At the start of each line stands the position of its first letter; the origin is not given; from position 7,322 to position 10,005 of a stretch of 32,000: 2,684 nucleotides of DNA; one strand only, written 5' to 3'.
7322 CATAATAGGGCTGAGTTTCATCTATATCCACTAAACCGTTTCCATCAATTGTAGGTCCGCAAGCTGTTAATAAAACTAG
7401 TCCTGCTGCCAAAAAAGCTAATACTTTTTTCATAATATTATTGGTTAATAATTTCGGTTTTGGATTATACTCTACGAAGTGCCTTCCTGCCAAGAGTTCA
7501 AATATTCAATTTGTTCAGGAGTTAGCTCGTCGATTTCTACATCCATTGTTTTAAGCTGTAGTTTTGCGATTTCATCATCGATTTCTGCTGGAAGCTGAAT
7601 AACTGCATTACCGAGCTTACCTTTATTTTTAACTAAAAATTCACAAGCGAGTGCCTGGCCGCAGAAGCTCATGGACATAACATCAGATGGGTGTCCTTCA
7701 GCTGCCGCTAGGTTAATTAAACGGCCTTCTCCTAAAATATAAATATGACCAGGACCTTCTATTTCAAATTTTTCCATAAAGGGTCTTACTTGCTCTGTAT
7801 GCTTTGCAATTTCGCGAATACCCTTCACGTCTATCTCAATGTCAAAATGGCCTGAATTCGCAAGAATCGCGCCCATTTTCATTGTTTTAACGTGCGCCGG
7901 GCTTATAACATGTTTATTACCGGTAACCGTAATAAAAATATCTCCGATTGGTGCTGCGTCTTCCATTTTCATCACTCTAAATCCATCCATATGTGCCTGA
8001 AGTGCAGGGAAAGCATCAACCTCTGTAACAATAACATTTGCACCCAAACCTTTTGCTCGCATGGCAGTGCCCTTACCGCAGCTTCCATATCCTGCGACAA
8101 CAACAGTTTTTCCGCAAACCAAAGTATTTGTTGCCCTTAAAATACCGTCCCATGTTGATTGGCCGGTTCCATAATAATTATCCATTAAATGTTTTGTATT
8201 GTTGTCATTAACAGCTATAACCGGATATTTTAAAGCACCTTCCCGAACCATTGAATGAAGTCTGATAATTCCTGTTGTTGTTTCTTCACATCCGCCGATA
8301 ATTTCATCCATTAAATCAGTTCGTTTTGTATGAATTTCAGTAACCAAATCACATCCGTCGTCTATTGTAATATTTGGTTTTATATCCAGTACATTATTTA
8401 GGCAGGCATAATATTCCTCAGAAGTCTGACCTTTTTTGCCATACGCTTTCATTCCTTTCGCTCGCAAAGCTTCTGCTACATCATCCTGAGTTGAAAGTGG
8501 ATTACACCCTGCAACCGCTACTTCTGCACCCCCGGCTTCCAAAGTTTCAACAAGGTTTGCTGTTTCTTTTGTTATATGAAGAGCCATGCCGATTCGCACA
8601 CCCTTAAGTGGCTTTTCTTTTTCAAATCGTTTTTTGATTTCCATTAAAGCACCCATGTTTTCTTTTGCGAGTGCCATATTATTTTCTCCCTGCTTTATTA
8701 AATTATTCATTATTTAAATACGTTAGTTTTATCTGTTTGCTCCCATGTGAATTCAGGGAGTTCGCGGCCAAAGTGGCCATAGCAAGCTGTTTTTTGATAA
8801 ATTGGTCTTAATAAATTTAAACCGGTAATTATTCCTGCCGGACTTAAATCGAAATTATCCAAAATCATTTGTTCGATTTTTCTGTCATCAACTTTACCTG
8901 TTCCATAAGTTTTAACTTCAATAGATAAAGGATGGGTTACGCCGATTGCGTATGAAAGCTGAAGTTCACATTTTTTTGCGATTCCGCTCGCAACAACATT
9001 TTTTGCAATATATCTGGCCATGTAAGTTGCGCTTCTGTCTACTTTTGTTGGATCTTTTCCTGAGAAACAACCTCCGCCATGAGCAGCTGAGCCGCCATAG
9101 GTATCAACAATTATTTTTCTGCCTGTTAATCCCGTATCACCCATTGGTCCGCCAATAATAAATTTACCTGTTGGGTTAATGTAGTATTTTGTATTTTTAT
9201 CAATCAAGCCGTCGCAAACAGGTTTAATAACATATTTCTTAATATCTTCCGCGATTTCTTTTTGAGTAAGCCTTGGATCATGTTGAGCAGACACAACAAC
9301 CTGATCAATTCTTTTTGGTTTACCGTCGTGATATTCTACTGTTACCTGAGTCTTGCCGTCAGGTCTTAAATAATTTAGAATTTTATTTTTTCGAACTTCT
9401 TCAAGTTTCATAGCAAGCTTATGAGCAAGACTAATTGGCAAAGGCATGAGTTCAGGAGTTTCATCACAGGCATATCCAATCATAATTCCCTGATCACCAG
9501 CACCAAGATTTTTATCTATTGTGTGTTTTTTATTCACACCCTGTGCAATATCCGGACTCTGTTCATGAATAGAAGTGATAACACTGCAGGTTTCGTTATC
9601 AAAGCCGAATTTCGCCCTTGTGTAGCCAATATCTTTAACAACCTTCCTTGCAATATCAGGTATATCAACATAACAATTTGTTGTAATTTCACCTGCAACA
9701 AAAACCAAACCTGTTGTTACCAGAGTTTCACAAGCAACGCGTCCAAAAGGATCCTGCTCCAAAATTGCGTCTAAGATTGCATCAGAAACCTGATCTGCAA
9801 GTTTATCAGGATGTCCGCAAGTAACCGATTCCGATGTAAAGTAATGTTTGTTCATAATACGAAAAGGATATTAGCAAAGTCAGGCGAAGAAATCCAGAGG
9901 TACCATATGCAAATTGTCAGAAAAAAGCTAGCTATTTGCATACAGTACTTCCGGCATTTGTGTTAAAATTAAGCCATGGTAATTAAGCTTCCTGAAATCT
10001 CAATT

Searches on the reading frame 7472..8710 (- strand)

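Call 16: search_protein_families(library=pfam, proteins=[window:7472-8710:-], max_evalue=0.0001)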
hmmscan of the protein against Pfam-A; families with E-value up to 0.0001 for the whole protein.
window:7472-8710:- (412 aa): 4 families
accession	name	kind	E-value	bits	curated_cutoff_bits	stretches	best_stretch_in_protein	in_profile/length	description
PF05221.23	AdoHcyase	-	3.8e-62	210.5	25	2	5-128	10-138/299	S-adenosyl-L-homocysteine hydrolase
PF00670.27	AdoHcyase_NAD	-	9.7e-53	179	27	1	178-338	1-161/162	S-adenosyl-L-homocysteine hydrolase, NAD binding domain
PF02826.25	2-Hacid_dh_C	-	7.1e-09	35.7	25.1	1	184-287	20-127/178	D-isomer specific 2-hydroxyacid dehydrogenase, NAD binding domain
PF07991.19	KARI_N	-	4.5e-08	33.3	20.6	1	199-294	3-102/165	Acetohydroxy acid isomeroreductase, NADPH-binding domain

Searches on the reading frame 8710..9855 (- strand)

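Call 16: search_protein_families(library=pfam, proteins=[window:8710-9855:-], max_evalue=0.0001)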
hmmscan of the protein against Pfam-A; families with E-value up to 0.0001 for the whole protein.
window:8710-9855:- (381 aa): 3 families
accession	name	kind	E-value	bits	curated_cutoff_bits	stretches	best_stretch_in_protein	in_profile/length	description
PF02773.21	S-AdoMet_synt_C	-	3.4e-68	228.3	25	1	234-373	1-138/138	S-adenosylmethionine synthetase, C-terminal domain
PF02772.21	S-AdoMet_synt_M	-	6.9e-51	171.9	29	1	117-232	2-120/120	S-adenosylmethionine synthetase, central domain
PF00438.25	S-AdoMet_synt_N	-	2.5e-44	150.3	33.1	1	4-101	2-99/99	S-adenosylmethionine synthetase, N-terminal domain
